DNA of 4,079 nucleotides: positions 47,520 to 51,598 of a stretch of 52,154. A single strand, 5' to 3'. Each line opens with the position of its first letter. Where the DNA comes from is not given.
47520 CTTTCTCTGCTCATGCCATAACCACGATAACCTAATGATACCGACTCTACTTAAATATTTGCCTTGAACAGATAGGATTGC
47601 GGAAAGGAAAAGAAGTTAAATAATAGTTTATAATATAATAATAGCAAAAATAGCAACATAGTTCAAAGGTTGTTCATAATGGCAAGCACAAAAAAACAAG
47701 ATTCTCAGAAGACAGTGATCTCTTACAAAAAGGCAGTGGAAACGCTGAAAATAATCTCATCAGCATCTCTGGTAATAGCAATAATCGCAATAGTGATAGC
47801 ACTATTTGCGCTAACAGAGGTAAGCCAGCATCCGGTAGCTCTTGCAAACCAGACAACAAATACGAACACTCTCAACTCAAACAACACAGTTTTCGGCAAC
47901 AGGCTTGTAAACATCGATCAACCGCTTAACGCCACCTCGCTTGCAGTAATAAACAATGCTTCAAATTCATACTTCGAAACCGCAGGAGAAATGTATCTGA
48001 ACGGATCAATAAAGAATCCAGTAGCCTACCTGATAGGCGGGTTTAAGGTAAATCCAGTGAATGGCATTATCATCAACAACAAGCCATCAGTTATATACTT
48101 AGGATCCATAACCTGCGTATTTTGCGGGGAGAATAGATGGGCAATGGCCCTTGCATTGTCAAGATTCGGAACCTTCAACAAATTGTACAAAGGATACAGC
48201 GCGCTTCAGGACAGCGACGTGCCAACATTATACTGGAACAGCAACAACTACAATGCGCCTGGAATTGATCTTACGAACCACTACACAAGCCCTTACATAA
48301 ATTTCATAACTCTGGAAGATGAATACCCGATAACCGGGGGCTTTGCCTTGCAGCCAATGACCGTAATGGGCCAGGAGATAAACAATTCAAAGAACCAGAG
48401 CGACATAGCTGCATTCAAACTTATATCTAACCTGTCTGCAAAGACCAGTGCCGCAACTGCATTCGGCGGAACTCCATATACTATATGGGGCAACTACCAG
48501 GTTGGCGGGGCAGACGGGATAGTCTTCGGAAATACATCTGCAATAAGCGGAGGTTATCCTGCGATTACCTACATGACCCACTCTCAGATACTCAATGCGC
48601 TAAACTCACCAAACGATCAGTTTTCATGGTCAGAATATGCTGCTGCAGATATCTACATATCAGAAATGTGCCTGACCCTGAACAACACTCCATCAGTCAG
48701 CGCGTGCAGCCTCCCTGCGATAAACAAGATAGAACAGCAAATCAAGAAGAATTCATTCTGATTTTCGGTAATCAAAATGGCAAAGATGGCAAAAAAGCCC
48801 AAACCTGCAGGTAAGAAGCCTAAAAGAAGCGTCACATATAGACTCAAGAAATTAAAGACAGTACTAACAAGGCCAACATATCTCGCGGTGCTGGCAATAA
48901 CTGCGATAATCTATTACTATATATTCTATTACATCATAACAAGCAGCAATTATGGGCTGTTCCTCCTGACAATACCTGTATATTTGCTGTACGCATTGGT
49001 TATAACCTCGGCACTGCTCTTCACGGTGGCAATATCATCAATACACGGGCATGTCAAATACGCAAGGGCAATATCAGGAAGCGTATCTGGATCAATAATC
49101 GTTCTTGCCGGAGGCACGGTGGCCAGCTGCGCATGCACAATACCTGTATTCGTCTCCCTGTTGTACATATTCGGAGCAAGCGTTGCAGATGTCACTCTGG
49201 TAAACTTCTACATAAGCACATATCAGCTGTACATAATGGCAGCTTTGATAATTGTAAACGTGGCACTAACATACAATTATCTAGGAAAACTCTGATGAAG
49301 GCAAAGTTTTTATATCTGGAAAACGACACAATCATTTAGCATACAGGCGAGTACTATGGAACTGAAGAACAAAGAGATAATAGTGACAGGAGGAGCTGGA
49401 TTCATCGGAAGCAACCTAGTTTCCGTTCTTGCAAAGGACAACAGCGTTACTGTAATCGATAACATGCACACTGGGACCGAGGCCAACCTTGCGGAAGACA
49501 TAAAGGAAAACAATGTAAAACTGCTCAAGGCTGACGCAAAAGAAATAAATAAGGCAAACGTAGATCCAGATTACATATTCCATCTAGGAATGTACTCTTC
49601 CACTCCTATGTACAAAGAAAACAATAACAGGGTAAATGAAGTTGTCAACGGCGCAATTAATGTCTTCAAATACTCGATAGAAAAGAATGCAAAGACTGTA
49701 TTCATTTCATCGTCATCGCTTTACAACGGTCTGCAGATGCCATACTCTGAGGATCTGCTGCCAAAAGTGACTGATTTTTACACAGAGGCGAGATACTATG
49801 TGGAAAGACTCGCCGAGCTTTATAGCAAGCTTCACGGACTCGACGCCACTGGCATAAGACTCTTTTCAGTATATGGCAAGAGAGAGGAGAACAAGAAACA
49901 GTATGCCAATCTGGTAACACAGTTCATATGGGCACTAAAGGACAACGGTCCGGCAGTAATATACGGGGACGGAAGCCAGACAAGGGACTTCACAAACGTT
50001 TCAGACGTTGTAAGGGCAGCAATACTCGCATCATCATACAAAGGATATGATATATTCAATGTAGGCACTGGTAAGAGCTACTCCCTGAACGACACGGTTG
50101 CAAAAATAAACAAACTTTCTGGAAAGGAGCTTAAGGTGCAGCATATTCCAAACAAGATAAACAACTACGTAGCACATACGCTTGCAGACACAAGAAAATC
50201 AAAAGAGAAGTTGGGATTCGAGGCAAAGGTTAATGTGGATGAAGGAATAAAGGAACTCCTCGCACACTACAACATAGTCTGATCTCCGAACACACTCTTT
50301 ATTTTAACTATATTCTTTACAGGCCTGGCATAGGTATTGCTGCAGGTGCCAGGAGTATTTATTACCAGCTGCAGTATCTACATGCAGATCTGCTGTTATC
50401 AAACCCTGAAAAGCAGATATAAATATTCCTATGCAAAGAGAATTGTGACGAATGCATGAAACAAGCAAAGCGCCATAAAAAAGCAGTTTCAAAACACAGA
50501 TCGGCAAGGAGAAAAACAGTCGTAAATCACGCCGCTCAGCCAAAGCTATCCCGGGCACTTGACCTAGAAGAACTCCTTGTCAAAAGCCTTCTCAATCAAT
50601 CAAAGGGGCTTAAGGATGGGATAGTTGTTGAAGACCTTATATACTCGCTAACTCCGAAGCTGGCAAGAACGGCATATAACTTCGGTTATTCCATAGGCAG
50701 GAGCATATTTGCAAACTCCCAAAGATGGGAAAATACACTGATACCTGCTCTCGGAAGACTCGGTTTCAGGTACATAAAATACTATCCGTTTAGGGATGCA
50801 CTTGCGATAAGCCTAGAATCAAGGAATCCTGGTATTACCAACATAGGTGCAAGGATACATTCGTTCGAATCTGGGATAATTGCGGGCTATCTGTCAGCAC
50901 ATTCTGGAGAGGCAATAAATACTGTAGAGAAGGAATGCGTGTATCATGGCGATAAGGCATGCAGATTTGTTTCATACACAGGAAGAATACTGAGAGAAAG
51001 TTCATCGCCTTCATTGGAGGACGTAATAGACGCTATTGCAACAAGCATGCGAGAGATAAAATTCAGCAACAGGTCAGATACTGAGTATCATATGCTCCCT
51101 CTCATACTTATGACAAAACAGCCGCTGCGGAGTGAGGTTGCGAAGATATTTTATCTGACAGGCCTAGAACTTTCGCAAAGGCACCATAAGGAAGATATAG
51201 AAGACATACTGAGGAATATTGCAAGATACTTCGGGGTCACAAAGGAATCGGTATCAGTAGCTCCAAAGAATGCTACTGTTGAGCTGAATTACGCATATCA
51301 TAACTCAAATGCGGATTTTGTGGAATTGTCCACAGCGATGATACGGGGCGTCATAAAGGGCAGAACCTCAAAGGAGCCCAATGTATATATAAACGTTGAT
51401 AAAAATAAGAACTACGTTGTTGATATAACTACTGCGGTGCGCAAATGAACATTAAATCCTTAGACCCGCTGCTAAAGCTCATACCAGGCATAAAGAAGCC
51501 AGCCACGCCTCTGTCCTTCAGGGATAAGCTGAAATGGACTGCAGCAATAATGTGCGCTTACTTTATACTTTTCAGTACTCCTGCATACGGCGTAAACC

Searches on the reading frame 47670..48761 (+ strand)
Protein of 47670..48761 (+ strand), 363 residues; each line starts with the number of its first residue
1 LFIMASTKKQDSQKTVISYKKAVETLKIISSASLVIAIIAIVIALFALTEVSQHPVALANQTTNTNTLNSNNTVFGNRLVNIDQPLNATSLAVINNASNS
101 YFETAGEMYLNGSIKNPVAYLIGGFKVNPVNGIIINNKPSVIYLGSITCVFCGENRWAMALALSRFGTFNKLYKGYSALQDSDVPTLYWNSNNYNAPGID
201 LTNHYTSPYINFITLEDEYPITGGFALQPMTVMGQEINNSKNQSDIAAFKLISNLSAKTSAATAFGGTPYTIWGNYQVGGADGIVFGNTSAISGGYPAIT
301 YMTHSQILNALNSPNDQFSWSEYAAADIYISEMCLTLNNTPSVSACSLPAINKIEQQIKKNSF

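Call 53: search_protein_families(library=pfam, proteins=[window:47670-48761:+], max_evalue=0.00001)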
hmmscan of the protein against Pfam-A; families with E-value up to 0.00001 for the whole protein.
window:47670-48761:+ (363 aa): 1 family
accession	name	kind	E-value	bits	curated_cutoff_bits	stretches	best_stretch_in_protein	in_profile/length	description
PF06053.17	DUF929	-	1.5e-11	44.7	24.6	1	126-318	4-190/205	Domain of unknown function (DUF929)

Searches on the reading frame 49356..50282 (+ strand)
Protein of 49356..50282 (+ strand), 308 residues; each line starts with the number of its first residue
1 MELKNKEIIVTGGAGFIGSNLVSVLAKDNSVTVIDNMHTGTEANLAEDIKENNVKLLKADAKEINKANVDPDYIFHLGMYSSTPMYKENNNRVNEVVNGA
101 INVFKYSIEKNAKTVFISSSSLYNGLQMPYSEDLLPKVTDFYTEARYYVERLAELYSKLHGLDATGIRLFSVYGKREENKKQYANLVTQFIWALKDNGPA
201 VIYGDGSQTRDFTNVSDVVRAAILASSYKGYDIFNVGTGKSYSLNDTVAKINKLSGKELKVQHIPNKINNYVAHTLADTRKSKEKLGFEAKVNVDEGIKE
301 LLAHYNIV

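Call 53: search_protein_families(library=pfam, proteins=[window:49356-50282:+], max_evalue=0.00001)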
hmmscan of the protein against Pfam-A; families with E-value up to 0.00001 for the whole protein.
window:49356-50282:+ (308 aa): 6 families
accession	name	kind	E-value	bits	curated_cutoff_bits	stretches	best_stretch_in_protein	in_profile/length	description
PF01370.27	Epimerase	-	1.5e-39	136.3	20.9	1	8-237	1-240/240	NAD dependent epimerase/dehydratase family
PF16363.11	GDP_Man_Dehyd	-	2.4e-31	109.9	27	1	9-300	1-331/332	GDP-mannose 4,6 dehydratase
PF01073.25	3Beta_HSD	-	2.5e-10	40.3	22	1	9-228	1-231/280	3-beta hydroxysteroid dehydrogenase/isomerase family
PF02719.21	Polysacc_synt_2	-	8.3e-07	28.9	20.2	0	8-118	1-127/293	Polysaccharide biosynthesis protein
PF04321.23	RmlD_sub_bind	-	2.4e-06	27.3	27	1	7-179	2-158/287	RmlD substrate binding domain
PF05368.20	NmrA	-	3.5e-06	27.3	27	0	5-103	2-73/298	NmrA-like family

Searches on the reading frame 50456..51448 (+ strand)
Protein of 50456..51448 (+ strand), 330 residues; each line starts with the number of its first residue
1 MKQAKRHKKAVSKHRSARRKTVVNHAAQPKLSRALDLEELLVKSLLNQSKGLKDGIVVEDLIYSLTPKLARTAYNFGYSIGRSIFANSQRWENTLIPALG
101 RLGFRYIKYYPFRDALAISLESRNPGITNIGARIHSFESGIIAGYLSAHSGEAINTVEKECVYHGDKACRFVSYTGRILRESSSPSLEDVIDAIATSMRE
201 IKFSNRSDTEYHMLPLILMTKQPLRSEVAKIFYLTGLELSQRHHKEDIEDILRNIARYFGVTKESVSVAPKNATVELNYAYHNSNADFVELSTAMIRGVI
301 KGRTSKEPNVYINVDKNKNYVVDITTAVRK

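Call 53: search_protein_families(library=pfam, proteins=[window:50456-51448:+], max_evalue=0.00001)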
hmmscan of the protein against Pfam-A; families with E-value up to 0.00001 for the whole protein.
window:50456-51448:+ (330 aa): 1 family
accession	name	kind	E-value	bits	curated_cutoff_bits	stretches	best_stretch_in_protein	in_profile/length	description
PF02830.23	V4R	-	1e-06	29.2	31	1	127-172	14-59/62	V4R domain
